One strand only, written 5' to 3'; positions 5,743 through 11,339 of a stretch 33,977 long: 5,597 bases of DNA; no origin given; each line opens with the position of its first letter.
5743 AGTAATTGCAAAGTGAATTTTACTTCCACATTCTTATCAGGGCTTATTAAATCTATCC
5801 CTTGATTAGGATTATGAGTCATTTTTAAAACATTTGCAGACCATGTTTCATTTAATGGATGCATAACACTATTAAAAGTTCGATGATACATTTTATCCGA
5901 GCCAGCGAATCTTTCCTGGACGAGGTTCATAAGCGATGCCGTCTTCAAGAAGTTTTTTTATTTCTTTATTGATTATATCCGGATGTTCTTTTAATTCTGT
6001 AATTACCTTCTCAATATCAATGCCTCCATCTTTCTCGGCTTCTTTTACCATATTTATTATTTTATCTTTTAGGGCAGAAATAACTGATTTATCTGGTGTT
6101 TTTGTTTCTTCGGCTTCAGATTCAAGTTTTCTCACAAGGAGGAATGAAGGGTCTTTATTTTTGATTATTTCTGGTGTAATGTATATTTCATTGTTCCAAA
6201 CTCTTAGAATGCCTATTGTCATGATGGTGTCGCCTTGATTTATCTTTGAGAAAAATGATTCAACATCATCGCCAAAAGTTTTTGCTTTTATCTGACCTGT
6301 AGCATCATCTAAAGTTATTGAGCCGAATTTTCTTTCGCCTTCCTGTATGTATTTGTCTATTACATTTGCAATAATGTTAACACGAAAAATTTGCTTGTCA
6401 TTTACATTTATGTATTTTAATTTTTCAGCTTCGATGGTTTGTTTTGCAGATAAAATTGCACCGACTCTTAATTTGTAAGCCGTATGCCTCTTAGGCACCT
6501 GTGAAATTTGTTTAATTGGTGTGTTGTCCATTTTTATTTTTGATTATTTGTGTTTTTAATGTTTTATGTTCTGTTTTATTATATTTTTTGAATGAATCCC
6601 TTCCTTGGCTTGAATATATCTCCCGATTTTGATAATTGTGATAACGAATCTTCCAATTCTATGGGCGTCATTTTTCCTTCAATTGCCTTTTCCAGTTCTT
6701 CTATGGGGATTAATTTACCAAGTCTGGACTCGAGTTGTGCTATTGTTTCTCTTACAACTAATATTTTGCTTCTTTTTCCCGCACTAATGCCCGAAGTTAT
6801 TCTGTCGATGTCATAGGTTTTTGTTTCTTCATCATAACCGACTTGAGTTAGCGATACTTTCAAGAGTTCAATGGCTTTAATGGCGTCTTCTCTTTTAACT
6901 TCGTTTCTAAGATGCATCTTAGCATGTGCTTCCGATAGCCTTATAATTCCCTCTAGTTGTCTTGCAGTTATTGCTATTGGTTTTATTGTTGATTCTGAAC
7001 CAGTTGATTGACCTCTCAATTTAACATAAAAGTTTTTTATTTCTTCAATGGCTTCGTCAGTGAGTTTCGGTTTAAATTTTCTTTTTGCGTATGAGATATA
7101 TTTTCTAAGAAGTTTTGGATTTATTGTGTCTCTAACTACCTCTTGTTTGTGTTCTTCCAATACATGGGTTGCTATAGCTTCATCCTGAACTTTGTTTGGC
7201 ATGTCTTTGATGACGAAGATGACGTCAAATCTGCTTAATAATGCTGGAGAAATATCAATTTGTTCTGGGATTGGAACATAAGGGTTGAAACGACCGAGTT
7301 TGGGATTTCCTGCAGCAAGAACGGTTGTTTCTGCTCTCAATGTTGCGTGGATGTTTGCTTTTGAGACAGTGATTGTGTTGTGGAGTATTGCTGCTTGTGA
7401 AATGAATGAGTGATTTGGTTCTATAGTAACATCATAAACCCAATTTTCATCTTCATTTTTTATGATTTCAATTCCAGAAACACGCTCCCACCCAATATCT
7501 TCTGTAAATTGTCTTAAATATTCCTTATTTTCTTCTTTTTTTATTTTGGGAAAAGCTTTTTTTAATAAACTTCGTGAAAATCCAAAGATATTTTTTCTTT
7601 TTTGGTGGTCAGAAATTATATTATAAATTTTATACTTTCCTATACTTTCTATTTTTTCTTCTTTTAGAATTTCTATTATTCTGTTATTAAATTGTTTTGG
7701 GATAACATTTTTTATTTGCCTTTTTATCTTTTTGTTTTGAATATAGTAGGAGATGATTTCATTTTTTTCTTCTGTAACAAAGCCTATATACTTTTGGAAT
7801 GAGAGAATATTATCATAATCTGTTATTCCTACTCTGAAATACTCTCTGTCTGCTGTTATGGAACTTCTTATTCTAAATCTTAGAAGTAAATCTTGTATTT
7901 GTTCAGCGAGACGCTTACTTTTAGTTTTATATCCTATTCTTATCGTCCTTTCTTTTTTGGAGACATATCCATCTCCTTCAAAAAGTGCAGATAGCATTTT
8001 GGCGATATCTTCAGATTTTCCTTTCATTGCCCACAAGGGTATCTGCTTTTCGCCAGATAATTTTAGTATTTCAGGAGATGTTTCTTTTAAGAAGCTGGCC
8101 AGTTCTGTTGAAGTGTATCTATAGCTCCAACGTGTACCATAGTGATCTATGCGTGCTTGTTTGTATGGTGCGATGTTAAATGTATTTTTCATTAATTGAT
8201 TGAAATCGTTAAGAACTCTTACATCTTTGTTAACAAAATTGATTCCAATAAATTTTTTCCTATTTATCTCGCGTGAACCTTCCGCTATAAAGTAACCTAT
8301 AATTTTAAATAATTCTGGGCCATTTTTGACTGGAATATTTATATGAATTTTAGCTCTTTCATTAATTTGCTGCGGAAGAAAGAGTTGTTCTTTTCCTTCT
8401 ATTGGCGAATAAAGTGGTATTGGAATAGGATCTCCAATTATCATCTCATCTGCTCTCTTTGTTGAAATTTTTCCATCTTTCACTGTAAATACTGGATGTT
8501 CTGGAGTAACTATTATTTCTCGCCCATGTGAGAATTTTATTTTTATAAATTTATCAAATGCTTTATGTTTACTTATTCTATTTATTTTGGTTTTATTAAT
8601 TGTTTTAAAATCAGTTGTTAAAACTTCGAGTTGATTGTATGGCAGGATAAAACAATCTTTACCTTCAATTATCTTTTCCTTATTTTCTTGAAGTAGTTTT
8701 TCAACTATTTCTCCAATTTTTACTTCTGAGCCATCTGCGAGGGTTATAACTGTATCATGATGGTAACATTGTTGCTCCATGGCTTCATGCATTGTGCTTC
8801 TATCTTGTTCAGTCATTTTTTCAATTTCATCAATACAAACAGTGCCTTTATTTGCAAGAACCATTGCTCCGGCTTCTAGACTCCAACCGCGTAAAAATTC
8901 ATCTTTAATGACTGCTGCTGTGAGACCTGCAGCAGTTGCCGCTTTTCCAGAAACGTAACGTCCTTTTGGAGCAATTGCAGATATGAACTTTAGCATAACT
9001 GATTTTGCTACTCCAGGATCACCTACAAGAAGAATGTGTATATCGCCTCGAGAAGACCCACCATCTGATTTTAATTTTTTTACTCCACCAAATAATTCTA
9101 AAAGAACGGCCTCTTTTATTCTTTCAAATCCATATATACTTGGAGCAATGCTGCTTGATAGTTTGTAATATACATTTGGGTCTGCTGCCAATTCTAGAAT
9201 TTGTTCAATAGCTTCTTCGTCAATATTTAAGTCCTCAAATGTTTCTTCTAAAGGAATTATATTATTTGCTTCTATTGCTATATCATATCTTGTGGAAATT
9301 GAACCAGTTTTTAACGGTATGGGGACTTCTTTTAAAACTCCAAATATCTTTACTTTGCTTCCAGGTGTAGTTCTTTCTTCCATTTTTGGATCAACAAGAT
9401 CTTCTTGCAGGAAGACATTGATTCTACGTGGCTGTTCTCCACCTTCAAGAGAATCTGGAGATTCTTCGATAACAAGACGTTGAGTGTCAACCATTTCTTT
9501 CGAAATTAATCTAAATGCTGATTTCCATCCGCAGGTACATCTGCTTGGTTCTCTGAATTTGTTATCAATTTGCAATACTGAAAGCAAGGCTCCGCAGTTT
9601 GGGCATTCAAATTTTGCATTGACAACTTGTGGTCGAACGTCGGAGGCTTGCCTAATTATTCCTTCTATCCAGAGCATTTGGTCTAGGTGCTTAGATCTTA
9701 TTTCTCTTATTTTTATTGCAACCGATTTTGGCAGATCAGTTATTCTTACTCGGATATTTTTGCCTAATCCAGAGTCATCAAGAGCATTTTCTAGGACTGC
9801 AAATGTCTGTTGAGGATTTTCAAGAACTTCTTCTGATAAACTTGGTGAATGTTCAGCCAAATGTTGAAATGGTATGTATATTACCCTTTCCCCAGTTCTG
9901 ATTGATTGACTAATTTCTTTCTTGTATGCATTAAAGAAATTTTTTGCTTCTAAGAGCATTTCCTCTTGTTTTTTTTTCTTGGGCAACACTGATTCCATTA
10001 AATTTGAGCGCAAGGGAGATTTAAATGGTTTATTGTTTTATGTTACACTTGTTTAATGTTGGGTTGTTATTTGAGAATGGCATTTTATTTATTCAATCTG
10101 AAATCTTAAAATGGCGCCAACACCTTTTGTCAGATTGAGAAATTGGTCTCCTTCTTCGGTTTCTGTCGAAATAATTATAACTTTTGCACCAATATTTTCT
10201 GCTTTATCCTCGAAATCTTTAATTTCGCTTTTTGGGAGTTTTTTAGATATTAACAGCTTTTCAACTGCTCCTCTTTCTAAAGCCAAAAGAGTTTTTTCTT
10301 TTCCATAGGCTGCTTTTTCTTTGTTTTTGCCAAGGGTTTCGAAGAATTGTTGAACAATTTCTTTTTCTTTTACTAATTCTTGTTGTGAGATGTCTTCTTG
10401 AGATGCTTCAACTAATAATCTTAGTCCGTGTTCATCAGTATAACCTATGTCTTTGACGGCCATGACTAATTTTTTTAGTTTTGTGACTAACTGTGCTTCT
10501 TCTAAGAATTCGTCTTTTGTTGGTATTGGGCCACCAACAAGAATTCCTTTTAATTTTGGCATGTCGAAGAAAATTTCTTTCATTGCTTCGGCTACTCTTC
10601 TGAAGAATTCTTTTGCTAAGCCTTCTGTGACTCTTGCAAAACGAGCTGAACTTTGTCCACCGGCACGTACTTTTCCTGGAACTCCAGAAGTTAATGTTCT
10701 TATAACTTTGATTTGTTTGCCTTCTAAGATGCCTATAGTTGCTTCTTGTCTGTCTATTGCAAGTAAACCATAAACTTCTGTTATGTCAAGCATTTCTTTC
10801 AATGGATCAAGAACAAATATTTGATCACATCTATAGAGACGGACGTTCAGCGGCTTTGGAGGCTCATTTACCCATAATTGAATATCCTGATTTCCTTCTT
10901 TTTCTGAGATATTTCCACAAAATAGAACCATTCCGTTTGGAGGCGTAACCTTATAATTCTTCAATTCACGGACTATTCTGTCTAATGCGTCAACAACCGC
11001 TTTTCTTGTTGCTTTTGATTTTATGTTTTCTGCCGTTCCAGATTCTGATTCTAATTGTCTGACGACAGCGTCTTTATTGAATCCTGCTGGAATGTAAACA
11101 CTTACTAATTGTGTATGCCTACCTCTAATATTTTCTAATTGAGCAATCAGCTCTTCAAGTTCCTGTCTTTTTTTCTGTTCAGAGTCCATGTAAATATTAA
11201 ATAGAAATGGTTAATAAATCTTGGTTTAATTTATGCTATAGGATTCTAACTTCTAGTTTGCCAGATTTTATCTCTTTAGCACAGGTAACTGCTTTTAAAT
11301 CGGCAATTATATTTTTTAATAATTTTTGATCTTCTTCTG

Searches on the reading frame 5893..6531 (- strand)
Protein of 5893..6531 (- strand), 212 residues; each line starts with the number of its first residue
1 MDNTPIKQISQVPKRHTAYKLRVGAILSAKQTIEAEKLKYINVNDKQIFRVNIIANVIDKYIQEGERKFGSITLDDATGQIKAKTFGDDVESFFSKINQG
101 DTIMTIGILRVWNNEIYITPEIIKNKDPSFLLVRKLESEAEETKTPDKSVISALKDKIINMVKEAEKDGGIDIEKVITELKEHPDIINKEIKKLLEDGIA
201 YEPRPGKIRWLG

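Call 25: search_protein_families(library=pfam, proteins=[window:5893-6531:-], max_evalue=0.01)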
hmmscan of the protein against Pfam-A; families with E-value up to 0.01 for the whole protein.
window:5893-6531:- (212 aa): 4 families
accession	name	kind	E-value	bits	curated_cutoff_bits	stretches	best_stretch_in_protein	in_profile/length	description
PF01336.31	tRNA_anti-codon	-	9e-08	32.4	27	1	61-120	11-69/75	OB-fold nucleic acid binding domain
PF25507.1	OB_POT1A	-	0.0025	18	27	1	71-101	58-88/127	POT1A-like, OB fold domain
PF08784.17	RPA_C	-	0.0051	17.9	22.6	0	145-201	43-100/106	Replication protein A C terminal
PF17766.7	fn3_6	-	0.0053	17.4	26.4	1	8-81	24-93/99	Fibronectin type-III domain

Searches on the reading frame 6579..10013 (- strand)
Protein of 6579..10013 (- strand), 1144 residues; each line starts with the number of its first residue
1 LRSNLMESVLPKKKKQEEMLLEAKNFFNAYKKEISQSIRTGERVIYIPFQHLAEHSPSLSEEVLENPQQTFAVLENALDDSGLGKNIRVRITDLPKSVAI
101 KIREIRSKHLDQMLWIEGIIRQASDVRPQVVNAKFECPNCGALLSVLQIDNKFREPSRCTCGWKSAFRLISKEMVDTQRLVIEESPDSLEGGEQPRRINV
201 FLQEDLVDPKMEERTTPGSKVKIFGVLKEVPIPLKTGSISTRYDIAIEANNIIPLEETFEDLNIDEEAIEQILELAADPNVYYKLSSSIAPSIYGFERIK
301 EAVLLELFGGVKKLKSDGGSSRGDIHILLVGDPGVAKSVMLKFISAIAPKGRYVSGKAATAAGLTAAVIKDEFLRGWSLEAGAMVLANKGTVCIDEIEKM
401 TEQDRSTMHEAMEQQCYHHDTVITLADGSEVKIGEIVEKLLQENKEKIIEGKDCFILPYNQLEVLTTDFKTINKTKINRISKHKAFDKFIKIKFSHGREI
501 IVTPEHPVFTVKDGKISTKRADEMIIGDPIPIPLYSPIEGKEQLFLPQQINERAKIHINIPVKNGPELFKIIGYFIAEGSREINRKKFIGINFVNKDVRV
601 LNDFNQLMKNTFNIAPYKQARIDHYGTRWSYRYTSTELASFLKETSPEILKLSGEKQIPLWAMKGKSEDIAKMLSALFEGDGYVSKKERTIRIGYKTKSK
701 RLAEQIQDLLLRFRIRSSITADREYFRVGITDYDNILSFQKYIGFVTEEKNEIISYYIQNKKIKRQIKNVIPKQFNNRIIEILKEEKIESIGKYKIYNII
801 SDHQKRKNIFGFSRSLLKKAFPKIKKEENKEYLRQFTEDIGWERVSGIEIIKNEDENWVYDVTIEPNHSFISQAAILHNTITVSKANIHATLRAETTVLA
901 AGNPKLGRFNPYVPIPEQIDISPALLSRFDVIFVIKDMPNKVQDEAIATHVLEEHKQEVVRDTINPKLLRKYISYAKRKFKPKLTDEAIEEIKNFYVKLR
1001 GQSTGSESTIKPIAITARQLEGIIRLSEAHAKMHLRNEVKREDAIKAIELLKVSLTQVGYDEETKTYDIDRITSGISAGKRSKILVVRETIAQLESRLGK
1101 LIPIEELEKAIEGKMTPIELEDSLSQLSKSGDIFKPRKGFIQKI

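Call 16: search_protein_families(library=pfam, proteins=[window:6579-10013:-], max_evalue=0.001)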
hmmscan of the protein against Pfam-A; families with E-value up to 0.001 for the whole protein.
window:6579-10013:- (1144 aa): 7 families
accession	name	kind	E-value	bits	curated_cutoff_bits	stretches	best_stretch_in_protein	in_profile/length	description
PF00493.29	MCM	-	4.6e-85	284.7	23.3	2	269-416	2-149/224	MCM P-loop domain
PF17855.7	MCM_lid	-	1.2e-29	103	27.4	1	968-1054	2-86/87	MCM AAA-lid domain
PF17207.9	MCM_OB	-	2.6e-24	85.8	24.8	1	101-230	1-125/126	MCM OB domain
PF14528.11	LAGLIDADG_3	-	8.5e-23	80.9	22.5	2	670-744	3-82/82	LAGLIDADG-like domain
PF14890.11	Intein_splicing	-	2.8e-22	79.6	35.8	1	423-879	1-155/155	Intein splicing domain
PF14551.11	MCM_N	-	7.1e-08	33.2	24.9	1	25-80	16-71/95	MCM N-terminal domain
PF14527.11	LAGLIDADG_WhiA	-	0.00014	22.4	23.2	1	673-744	4-75/93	WhiA LAGLIDADG-like domain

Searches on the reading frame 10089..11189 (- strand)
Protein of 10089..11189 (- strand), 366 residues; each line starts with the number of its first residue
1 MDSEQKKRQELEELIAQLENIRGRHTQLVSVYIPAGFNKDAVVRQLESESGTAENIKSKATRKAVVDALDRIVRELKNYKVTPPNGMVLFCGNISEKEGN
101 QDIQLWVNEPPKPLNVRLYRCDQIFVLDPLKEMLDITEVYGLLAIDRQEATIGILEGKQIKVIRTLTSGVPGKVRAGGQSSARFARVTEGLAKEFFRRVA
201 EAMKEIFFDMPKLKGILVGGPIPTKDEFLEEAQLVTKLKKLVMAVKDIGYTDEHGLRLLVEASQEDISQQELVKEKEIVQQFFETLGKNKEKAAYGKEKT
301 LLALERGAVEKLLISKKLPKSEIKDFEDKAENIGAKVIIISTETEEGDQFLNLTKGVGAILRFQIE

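Call 16: search_protein_families(library=pfam, proteins=[window:10089-11189:-], max_evalue=0.001)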
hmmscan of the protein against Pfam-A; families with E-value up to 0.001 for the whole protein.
window:10089-11189:- (366 aa): 5 families
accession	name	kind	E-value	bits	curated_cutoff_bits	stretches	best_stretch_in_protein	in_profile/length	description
PF03464.20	eRF1_2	-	2.2e-31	109.4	27.1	1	140-267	2-131/133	eRF1 domain 2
PF03465.20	eRF1_3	-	2.1e-22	80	25.8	1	273-365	2-106/106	eRF1 domain 3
PF18854.6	baeRF_family10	-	1e-13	52.2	27.1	1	128-246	4-123/143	Bacterial archaeo-eukaryotic release factor family 10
PF03463.20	eRF1_1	-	7.4e-12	45.8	23.8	1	19-134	6-123/123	eRF1 domain 1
PF18859.6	acVLRF1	-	3e-11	44.1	27.1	1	143-248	5-109/130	Actinobacteria/chloroflexi VLRF1 release factor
